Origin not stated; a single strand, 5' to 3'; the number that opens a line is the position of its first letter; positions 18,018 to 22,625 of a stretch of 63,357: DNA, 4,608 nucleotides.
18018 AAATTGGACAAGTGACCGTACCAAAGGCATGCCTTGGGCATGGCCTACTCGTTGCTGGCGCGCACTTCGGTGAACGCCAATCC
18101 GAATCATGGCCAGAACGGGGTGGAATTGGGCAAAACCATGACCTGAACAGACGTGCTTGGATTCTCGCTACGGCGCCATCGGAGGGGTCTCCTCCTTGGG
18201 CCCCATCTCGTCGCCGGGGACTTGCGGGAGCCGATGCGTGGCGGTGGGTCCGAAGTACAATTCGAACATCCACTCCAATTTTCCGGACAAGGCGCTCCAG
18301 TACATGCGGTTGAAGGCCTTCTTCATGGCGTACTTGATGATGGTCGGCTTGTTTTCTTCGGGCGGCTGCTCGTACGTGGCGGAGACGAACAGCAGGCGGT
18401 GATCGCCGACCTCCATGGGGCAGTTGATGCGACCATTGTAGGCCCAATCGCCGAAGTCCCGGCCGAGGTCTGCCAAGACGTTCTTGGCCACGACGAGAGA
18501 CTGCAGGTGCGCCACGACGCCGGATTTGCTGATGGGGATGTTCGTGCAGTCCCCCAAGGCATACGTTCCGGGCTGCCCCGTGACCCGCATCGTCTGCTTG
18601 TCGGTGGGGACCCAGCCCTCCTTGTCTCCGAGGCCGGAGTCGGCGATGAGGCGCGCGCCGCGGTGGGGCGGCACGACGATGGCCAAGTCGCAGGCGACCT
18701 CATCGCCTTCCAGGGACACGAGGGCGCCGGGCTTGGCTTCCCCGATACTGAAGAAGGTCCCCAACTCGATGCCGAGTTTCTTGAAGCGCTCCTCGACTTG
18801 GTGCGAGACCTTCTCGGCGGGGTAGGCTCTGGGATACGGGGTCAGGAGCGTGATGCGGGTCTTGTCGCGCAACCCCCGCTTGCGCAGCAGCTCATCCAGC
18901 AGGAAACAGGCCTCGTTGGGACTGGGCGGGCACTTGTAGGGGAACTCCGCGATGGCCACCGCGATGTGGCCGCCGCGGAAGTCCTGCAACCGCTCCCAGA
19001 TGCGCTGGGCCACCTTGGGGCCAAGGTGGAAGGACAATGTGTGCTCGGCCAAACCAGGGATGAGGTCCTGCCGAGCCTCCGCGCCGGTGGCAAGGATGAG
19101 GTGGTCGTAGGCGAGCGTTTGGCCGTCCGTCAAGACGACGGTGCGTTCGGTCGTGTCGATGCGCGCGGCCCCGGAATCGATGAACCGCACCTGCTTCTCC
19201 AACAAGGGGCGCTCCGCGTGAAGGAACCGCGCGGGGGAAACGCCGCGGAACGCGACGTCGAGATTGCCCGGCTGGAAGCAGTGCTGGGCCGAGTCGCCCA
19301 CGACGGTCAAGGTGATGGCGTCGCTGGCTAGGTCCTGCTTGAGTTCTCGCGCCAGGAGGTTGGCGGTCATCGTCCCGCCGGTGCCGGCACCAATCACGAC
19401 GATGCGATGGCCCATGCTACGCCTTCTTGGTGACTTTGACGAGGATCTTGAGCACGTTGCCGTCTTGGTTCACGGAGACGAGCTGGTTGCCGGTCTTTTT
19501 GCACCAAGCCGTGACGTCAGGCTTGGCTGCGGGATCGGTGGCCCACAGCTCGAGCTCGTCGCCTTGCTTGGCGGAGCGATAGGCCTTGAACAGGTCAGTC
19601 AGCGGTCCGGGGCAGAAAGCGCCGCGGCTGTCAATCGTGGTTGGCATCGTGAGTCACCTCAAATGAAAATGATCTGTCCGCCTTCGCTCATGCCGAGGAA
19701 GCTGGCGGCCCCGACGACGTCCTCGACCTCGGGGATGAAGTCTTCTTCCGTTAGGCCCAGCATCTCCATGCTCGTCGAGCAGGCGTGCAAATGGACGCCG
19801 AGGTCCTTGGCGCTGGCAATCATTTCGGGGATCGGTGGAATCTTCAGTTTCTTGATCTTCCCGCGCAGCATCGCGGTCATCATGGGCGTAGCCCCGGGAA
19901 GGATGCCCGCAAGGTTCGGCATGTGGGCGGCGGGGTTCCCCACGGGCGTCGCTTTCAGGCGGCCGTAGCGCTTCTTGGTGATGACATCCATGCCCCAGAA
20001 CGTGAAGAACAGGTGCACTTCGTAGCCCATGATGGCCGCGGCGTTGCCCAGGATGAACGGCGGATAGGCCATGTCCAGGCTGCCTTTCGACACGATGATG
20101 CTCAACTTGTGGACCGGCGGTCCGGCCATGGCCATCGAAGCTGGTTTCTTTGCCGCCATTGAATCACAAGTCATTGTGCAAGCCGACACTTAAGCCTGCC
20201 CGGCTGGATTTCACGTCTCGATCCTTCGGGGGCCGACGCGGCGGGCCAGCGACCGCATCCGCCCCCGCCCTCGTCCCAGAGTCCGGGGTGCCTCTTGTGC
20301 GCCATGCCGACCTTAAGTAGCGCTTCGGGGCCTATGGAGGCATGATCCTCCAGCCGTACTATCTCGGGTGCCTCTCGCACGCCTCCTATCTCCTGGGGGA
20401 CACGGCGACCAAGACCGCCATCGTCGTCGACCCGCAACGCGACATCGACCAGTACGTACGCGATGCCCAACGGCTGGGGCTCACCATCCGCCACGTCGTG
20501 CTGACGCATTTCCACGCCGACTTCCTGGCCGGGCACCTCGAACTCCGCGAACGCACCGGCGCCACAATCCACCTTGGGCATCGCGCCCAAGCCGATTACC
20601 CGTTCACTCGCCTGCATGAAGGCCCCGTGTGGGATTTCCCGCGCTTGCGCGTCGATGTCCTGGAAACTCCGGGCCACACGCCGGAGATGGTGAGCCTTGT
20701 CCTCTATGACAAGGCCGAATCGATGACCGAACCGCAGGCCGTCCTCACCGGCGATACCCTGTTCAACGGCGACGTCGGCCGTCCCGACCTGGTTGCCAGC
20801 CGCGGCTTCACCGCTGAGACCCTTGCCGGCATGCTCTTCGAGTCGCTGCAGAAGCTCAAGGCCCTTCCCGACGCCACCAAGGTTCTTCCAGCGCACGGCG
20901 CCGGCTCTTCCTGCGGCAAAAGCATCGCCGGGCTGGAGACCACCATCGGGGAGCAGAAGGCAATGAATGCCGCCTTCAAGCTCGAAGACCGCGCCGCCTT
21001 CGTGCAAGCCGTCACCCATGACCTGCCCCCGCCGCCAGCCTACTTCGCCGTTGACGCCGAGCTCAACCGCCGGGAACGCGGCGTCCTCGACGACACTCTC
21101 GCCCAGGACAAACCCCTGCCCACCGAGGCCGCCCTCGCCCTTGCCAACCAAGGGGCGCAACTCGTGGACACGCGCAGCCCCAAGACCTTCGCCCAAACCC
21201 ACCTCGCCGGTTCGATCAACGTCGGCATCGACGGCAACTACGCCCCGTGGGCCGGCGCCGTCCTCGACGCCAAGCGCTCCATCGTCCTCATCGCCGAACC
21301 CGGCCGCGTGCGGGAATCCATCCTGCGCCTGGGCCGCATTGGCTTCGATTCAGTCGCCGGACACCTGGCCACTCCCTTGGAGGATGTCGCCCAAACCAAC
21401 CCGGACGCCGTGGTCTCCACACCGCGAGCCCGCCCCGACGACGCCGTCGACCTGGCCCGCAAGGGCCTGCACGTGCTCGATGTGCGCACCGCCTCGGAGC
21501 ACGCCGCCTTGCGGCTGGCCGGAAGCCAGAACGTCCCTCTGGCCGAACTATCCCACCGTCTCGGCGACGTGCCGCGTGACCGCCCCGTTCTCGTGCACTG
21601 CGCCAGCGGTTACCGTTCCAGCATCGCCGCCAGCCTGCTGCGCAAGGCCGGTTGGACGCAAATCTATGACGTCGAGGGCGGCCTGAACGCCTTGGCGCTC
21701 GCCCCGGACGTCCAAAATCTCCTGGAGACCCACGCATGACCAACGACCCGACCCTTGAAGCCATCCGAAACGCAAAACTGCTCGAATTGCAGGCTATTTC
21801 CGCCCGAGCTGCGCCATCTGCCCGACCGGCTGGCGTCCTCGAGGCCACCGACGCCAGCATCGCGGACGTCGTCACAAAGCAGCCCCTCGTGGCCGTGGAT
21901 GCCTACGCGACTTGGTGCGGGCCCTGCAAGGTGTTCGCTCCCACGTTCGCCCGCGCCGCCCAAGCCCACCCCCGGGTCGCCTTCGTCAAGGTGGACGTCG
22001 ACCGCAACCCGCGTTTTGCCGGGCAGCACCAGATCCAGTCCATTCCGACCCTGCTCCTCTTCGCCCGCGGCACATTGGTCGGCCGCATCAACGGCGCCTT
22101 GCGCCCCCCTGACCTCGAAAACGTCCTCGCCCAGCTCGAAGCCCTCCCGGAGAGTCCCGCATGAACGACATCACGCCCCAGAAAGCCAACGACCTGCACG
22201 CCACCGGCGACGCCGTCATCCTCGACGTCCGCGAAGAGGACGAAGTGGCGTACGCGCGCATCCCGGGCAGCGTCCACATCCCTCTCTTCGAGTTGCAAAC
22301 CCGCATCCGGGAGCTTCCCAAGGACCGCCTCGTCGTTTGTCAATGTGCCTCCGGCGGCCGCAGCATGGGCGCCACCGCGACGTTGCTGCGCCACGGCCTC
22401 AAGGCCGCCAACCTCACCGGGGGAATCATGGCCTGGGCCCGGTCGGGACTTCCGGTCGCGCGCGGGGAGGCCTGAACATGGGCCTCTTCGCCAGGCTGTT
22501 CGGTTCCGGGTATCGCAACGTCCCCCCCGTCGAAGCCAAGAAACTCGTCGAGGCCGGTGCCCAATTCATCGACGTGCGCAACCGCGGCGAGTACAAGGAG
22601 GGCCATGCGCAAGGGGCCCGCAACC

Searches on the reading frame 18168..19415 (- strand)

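Call 107: search_protein_families(library=pfam, proteins=[window:18168-19415:-], max_evalue=0.001)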
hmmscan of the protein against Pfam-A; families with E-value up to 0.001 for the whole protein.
window:18168-19415:- (415 aa): 4 families
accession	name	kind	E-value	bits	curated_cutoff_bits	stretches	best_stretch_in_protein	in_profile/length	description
PF07992.20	Pyr_redox_2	-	1.9e-18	67.3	26.1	1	4-293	2-278/291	Pyridine nucleotide-disulphide oxidoreductase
PF13454.12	NAD_binding_9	-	0.00012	22.6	21.8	0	74-112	114-154/155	FAD-NAD(P)-binding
PF21706.3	FCSD_central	-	0.00021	21.8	27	1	146-198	11-62/116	Sulfide dehydrogenase [flavocytochrome c] flavoprotein chain, central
PF01266.30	DAO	-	0.00056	20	27.9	0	59-127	146-217/353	FAD dependent oxidoreductase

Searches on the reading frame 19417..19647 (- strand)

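Call 107: search_protein_families(library=pfam, proteins=[window:19417-19647:-], max_evalue=0.001)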
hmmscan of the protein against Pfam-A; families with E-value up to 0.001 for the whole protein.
window:19417-19647:- (76 aa): 1 family
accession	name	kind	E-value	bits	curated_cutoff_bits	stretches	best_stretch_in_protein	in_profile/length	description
PF01206.22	TusA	-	2.7e-20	72.4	28.6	1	4-71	2-69/70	Sulfurtransferase TusA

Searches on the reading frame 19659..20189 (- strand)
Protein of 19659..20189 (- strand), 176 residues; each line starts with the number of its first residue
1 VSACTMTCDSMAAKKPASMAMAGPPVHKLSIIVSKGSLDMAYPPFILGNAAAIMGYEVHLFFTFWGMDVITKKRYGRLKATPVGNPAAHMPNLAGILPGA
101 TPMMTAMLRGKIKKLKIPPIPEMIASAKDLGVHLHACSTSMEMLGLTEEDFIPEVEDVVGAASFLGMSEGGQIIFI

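Call 107: search_protein_families(library=pfam, proteins=[window:19659-20189:-], max_evalue=0.001)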
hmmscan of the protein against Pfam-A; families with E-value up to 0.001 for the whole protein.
window:19659-20189:- (176 aa): 2 families
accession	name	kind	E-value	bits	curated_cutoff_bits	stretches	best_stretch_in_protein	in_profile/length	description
PF13686.11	DrsE_2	-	8.4e-40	136.7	25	1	27-173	3-153/156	DsrE/DsrF/DrsH-like family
PF02635.20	DsrE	-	5.7e-08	33.4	22.7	1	28-158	2-96/116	DsrE/DsrF-like family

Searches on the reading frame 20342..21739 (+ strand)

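Call 107: search_protein_families(library=pfam, proteins=[window:20342-21739:+], max_evalue=0.001)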
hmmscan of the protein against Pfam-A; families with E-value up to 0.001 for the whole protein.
window:20342-21739:+ (465 aa): 2 families
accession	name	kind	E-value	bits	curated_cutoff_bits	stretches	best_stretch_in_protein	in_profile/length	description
PF00581.25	Rhodanese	-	1e-21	77.7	22.2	2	371-451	8-99/102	Rhodanese-like domain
PF00753.33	Lactamase_B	-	1.2e-09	38.8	22.7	1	9-185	2-196/196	Metallo-beta-lactamase superfamily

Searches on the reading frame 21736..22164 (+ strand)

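Call 107: search_protein_families(library=pfam, proteins=[window:21736-22164:+], max_evalue=0.001)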
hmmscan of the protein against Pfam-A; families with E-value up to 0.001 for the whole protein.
window:21736-22164:+ (142 aa): 4 families
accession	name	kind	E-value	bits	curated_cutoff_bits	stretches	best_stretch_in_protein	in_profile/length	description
PF00085.26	Thioredoxin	-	6.9e-23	81.1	23.5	1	35-131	3-101/103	Thioredoxin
PF13098.12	Thioredoxin_2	-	2.2e-06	28.4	27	1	48-131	5-104/104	Thioredoxin-like domain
PF04756.19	OST3_OST6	-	2.1e-05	24.6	27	1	61-110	46-103/294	OST3 / OST6 family, transporter family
PF14595.12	Thioredoxin_9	-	0.00028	21.2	25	1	39-111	33-106/129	Thioredoxin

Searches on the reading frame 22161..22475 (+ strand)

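Call 107: search_protein_families(library=pfam, proteins=[window:22161-22475:+], max_evalue=0.001)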
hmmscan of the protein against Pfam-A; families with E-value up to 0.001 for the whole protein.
window:22161-22475:+ (104 aa): 1 family
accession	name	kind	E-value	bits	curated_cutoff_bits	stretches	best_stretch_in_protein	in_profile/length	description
PF00581.25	Rhodanese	-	2.2e-18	67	22.2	1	5-94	1-101/102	Rhodanese-like domain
